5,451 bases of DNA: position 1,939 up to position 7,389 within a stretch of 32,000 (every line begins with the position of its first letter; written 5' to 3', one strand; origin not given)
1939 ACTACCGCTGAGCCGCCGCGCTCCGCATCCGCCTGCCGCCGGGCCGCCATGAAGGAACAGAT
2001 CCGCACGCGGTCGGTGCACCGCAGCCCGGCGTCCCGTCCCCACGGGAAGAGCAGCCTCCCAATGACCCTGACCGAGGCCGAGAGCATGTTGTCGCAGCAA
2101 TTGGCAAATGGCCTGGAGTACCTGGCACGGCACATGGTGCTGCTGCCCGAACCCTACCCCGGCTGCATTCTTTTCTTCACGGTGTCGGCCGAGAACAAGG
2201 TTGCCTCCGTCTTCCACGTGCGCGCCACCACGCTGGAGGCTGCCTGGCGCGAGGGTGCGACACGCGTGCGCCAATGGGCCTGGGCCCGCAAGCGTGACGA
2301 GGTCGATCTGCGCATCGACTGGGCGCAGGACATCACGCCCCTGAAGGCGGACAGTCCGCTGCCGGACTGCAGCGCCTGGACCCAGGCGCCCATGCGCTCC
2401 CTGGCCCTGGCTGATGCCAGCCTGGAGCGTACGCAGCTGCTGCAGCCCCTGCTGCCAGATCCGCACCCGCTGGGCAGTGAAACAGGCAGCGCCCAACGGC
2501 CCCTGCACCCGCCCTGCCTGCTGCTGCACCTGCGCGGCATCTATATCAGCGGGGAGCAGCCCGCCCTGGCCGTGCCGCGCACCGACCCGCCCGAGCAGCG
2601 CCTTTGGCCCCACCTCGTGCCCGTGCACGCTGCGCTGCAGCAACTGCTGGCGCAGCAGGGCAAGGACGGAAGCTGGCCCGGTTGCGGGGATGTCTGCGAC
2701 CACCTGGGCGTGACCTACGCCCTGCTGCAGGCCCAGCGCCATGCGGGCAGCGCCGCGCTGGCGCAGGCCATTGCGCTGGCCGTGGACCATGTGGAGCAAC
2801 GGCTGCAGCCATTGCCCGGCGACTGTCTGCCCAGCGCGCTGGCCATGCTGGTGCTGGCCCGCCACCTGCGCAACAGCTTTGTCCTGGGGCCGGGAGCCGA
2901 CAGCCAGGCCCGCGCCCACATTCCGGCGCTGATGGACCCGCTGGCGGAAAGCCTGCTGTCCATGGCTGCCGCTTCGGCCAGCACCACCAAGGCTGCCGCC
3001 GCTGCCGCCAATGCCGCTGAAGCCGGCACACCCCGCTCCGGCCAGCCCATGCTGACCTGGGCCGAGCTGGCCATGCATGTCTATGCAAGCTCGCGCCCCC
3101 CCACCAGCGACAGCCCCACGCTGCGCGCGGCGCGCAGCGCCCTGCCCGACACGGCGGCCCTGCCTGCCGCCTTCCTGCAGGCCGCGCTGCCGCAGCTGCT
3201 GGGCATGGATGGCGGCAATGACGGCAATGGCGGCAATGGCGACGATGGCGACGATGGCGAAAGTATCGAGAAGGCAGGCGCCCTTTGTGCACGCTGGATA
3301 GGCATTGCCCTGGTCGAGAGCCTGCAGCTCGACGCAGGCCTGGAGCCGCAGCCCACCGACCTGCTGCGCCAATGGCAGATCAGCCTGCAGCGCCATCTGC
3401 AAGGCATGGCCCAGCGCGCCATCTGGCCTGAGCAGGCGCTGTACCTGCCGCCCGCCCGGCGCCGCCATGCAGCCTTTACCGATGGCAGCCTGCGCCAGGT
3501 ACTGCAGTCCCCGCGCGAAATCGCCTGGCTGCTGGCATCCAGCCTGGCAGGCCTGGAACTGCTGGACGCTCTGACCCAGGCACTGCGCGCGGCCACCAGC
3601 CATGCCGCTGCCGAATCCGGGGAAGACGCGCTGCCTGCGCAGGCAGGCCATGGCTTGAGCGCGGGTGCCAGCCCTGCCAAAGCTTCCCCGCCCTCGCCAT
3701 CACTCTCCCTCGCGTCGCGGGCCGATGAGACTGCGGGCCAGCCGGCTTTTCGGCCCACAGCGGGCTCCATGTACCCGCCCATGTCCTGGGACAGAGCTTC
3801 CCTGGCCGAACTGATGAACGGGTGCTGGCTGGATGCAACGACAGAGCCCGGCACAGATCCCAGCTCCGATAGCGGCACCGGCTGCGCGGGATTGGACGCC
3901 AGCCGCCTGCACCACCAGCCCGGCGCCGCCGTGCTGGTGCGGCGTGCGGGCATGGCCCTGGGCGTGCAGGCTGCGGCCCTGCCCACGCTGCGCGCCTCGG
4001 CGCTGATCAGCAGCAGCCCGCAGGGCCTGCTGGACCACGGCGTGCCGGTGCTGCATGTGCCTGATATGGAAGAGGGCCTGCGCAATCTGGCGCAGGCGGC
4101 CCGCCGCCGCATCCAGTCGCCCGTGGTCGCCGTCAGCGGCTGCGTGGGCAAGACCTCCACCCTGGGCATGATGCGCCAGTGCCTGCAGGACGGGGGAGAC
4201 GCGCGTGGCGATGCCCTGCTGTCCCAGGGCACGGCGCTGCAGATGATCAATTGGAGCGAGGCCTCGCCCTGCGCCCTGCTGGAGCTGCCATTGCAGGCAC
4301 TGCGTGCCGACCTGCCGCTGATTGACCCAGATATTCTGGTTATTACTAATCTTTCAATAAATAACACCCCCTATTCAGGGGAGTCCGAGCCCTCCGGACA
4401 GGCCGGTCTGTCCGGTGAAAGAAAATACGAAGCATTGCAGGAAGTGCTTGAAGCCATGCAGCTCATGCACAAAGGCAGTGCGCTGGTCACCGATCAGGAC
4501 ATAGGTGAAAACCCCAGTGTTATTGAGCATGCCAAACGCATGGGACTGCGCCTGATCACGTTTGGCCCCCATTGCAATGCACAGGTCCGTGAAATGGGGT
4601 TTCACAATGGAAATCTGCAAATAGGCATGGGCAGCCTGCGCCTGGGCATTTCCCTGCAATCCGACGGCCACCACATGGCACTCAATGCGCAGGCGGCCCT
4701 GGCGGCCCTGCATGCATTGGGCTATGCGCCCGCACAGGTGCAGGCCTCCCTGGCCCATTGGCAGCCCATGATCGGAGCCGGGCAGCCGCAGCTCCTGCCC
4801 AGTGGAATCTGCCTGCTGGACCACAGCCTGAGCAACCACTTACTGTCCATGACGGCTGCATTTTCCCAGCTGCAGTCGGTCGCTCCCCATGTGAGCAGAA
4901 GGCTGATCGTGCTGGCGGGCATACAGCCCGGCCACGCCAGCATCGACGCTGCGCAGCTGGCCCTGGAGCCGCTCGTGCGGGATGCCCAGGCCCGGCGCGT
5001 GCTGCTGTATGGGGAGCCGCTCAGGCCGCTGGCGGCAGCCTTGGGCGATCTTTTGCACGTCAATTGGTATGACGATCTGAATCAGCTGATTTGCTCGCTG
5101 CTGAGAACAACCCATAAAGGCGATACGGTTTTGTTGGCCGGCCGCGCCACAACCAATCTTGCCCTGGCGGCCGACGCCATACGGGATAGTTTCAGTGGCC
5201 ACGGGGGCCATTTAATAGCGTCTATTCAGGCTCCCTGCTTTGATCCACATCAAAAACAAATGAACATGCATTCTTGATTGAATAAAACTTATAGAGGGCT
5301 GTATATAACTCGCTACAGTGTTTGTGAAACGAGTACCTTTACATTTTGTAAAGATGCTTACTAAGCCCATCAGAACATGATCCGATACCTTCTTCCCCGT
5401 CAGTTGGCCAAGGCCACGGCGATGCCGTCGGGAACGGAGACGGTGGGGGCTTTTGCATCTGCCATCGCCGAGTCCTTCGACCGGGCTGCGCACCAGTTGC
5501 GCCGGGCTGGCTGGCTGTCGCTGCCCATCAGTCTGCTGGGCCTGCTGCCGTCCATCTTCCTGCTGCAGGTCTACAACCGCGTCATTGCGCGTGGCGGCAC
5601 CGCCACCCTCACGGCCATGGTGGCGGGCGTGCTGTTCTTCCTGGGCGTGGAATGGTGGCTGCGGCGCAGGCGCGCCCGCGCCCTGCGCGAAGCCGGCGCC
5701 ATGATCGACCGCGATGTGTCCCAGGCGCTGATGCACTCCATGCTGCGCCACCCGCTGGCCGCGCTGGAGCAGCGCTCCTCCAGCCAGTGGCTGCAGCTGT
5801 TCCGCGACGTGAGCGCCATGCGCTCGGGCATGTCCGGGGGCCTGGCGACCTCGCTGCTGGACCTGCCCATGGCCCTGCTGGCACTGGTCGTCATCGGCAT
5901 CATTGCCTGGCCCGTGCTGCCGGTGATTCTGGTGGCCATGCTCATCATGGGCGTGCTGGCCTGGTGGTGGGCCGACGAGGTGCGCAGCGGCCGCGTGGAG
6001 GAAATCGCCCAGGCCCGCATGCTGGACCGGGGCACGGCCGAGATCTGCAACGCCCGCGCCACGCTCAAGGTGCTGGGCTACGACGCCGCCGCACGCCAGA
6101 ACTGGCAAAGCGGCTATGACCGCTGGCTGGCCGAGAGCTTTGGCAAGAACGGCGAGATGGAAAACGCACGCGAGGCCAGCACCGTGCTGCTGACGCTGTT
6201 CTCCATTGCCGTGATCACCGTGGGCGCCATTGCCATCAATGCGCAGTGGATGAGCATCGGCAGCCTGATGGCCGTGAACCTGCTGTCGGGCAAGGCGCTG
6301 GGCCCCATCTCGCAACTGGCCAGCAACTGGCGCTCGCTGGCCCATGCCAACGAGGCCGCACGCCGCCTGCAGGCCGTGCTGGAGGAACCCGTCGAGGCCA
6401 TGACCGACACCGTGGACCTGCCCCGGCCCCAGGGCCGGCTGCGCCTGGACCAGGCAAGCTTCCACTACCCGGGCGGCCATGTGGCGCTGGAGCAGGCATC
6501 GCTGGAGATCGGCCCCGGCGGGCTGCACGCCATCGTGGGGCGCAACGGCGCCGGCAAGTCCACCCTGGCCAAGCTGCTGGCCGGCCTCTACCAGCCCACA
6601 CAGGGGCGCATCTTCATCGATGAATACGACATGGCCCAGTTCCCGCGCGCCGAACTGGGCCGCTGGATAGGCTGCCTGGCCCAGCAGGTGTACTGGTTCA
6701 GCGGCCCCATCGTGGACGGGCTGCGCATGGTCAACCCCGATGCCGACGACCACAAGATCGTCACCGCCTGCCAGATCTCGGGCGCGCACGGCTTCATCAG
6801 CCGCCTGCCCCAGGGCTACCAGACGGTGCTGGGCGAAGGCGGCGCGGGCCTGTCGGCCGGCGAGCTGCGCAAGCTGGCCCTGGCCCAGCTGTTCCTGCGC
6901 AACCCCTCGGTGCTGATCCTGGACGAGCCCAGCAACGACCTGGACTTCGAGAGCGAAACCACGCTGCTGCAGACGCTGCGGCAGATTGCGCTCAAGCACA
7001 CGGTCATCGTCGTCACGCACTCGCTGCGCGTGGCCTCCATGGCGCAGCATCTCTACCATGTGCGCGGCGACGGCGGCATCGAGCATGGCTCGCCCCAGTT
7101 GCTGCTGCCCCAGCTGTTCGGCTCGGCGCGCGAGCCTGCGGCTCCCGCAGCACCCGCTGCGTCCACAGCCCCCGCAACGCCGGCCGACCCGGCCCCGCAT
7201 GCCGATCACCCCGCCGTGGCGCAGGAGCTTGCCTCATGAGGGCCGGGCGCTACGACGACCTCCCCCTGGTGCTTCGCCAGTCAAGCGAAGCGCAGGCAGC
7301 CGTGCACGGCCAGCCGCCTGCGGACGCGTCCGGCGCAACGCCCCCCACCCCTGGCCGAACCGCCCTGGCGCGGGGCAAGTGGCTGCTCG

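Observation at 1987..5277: MurF paralogue with eroded ligase motifs fused to a ~630-aa unassignable N-terminal region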

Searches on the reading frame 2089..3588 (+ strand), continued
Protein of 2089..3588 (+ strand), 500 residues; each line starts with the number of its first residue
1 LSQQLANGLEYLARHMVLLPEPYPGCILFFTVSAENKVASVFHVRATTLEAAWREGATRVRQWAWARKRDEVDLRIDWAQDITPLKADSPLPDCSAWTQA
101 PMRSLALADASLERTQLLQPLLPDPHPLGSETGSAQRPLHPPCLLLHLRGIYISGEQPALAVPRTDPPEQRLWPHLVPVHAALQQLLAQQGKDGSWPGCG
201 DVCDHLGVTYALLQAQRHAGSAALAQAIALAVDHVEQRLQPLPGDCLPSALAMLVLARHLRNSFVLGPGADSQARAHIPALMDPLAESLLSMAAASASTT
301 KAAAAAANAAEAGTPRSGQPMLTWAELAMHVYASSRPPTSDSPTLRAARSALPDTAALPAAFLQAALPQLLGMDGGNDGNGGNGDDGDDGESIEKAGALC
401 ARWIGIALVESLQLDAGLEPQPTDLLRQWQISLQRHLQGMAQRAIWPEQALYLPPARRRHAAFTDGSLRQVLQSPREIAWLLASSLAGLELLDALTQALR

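Call 57: find_encoding_contigs(protein=P0061, flank=10000, max_places=1)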
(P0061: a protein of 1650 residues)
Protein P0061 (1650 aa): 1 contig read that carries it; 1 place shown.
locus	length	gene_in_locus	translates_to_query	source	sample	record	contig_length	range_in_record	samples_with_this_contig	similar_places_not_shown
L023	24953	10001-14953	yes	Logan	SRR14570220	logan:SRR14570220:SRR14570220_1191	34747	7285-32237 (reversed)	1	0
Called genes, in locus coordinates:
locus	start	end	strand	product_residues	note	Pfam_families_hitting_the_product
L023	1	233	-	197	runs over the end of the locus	PF06041:DUF924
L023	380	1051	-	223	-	PF19489:SLT_4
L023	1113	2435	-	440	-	PF02881:SRP54_N, PF00448:SRP54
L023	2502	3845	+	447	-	PF00675:Peptidase_M16, PF05193:Peptidase_M16_C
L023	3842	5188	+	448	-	PF00675:Peptidase_M16, PF05193:Peptidase_M16_C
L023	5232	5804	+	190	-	PF03602:Cons_hypoth95, PF05175:MTS (weak)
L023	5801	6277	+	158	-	PF01467:CTP_transf_like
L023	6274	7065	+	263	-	PF02585:PIG-L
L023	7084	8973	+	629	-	PF00069:Pkinase, PF03781:FGE-sulfatase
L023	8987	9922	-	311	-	-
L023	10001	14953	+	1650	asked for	PF08245:Mur_ligase_M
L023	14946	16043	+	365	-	PF00266:Aminotran_5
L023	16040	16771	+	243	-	PF00483:NTP_transferase, PF12804:NTP_transf_3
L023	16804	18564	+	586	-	PF01030:Recep_L_domain (faint)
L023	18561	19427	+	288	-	-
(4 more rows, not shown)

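Call 89: search_protein_families(library=pfam, proteins=[L014:2706-4382:+], max_evalue=0.001)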
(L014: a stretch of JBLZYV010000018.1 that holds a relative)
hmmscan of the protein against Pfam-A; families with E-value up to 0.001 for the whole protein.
L014:2706-4382:+ (559 aa): 0 families

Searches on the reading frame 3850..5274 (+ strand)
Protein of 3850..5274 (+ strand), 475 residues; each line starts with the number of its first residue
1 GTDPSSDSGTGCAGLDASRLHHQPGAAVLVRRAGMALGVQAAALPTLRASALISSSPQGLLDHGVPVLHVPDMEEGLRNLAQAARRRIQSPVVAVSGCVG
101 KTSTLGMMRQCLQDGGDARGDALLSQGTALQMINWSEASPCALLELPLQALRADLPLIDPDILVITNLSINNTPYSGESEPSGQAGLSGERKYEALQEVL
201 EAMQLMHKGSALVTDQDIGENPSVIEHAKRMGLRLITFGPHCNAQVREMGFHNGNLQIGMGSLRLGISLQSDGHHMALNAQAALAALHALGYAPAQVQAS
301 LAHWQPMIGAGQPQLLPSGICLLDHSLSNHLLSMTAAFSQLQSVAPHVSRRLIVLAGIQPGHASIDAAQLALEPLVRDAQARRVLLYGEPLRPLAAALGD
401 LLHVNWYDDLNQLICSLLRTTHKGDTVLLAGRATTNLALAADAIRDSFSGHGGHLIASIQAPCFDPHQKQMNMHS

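Call 18: search_solved_structures(query=window:3850-5274:+, max_evalue=0.01, show_alignments=3)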
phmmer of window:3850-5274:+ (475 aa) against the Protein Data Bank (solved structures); distinct sequences matched with E-value up to 0.01: 2.
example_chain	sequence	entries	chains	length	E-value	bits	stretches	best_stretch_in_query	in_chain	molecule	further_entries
4cvk_A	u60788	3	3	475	3.6e-09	39.5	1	58-344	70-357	UDP-N-acetylmuramoyl-tripeptide--D-alanyl-D-alanine ligase | UDP-N-ACETYLMURAMOYL-TRIPEPTIDE--D-ALANYL-D- ALANINE LIGASE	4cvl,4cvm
1gg4_A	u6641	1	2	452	1.7e-05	27.4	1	50-403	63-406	UDP-N-ACETYLMURAMOYLALANYL-D-GLUTAMYL-2,6-DIAMINOPIMELATE-D-ALANYL-D-ALANYL LIGASE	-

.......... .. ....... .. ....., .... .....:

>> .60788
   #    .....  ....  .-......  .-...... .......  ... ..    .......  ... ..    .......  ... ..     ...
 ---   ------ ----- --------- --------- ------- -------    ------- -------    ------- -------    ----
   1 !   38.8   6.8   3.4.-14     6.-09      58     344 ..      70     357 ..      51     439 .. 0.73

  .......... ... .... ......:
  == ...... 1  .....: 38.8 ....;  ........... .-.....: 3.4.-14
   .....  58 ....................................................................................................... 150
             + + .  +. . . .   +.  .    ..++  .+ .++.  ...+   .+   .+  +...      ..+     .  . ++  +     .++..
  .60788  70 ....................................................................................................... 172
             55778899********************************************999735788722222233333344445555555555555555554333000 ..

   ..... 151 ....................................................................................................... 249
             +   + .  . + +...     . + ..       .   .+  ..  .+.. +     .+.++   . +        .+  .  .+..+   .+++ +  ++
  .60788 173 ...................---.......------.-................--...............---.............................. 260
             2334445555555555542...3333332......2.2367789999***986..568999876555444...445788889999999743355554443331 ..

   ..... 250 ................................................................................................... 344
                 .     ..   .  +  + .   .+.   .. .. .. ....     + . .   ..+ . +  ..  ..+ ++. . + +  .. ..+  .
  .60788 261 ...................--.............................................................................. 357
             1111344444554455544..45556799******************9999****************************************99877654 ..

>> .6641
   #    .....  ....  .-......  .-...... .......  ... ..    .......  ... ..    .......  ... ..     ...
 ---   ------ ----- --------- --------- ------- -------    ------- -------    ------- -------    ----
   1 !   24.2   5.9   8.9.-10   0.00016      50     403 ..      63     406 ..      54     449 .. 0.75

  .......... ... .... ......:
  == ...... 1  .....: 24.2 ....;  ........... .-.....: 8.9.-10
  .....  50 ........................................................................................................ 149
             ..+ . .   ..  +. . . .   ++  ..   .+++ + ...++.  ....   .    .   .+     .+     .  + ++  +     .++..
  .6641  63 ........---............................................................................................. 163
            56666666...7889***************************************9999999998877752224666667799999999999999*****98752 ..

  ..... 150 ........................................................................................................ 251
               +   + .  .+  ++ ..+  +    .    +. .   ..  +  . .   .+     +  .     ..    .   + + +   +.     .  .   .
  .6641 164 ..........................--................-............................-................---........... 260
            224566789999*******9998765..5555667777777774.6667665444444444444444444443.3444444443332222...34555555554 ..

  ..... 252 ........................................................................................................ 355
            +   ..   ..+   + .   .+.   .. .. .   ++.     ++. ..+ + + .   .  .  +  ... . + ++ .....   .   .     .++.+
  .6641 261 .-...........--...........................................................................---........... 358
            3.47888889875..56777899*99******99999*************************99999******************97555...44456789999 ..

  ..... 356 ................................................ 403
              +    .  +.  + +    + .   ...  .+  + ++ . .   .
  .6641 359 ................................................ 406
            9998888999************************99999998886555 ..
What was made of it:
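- Checked: phmmer to P. aeruginosa MurF 4cvk gives E 3.6e-9 (call 18).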

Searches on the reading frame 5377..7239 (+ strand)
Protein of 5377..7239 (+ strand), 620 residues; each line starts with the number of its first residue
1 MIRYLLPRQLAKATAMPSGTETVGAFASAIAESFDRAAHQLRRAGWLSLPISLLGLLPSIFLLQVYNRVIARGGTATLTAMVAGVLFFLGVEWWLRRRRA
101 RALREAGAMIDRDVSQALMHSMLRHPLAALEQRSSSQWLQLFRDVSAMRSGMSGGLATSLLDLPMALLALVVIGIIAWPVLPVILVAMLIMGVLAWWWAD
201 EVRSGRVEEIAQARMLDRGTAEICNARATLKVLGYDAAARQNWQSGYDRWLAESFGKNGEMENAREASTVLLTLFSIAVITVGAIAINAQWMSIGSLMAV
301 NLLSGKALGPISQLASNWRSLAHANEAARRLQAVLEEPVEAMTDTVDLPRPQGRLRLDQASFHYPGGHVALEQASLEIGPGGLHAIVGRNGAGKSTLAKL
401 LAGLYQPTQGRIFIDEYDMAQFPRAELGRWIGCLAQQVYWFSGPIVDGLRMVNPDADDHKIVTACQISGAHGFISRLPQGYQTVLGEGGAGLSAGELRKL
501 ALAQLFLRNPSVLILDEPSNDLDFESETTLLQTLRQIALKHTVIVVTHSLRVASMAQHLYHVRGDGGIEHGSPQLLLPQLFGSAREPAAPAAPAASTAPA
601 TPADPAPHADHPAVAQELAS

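Call 5: search_protein_families(library=pfam, proteins=[window:5377-7239:+], max_evalue=0.01)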
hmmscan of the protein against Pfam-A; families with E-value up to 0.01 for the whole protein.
window:5377-7239:+ (620 aa): 8 families
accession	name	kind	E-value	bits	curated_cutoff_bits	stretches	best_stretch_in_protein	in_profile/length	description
PF00005.33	ABC_tran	-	5.6e-26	92.2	25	1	371-520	1-137/137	ABC transporter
PF00664.28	ABC_membrane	-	1.2e-18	68.2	28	1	56-305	16-268/274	ABC transporter transmembrane region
PF13304.12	AAA_21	-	2.2e-12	48.1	27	1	492-551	238-301/304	AAA domain, putative AbiEii toxin, Type IV TA system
PF02463.25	SMC_N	-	6.2e-06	26.2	40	0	492-563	137-212/220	RecF/RecN/SMC N terminal domain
PF13401.12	AAA_22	-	0.00091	20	27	1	382-538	6-108/130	AAA domain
PF13555.12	AAA_29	-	0.0039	17.3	27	0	374-397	15-38/61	P-loop containing region of AAA domain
PF13175.12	AAA_15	-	0.004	17.2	32.1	0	373-420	16-66/374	AAA ATPase domain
PF09818.15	ABC_ATPase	-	0.0047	16.4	23.2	0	380-434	78-135/283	P-loop domain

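Call 6: search_protein_families(library=ncbifam, proteins=[window:5377-7239:+], max_evalue=0.01)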
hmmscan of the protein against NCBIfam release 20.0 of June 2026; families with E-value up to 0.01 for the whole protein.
window:5377-7239:+ (620 aa): 192 families (the best 25 are shown)
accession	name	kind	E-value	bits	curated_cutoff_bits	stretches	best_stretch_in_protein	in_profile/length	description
TIGR03375.1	type_I_sec_LssB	subfamily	2.1e-108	363.5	693.1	1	37-559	147-671/696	type I secretion system permease/ATPase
TIGR01842.1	type_I_sec_PrtD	subfamily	7.5e-95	318.5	510.15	1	40-560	7-524/544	type I secretion system permease/ATPase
TIGR01846.1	type_I_sec_HlyB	subfamily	7.2e-85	285.7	725.55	1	30-577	130-679/694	type I secretion system permease/ATPase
TIGR03796.1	NHLM_micro_ABC1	equivalog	7.9e-65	219.4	853.3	1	51-550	162-672/710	NHLP family bacteriocin export ABC transporter peptidase/permease/ATPase subunit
TIGR02857.1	CydD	equivalog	1.3e-64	219.1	435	1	44-561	8-528/529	thiol reductant ABC exporter subunit CydD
TIGR02868.1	CydC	equivalog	8.6e-63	212.7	329.05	1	165-550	140-530/530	thiol reductant ABC exporter subunit CydC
TIGR02204.1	MsbA_rel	hypoth_equivalog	1.5e-58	198.9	780.4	1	113-557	92-542/576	ABC transporter, permease/ATP-binding protein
TIGR01193.1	bacteriocin_ABC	subfamily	8.4e-58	196.4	523.85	1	52-577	169-696/708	peptide cleavage/export ABC transporter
TIGR03797.1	NHLM_micro_ABC2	equivalog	4.8e-57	193.9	709.4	1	30-574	127-669/686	NHLP bacteriocin export ABC transporter permease/ATPase subunit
TIGR02203.1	MsbA_lipidA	equivalog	1.1e-54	185.9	602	1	102-576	78-555/572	lipid A export permease/ATP-binding protein MsbA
NF008364.0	PRK11160.1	equivalog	1.3e-51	175.9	630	1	176-576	162-561/575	heme ABC transporter ATP-binding protein/permease CydC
NF045513.1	HepA_fam_ABC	equivalog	8.3e-48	163.2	725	1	132-559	148-578/610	heterocyst formation ABC transporter subunit HepA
TIGR00958.1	3a01208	subfamily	1.7e-47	162.2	874.6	1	268-571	391-695/711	antigen peptide transporter 2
NF010178.0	PRK13657.1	equivalog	5.9e-45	153.8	733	1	273-563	251-543/588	glucan ABC transporter ATP-binding protein/ permease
NF052233.1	CphA_assoc_ABC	equivalog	2.3e-44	151.9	880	1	269-574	420-727/766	cyanophycin metabolism-associated ABC transporter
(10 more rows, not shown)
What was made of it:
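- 5377..7239 (+): T1SS ABC exporter without an N-terminal C39/CLD domain. NCBIfam LssB-type, E 2e-108, matching model positions 147-671 (call 6).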
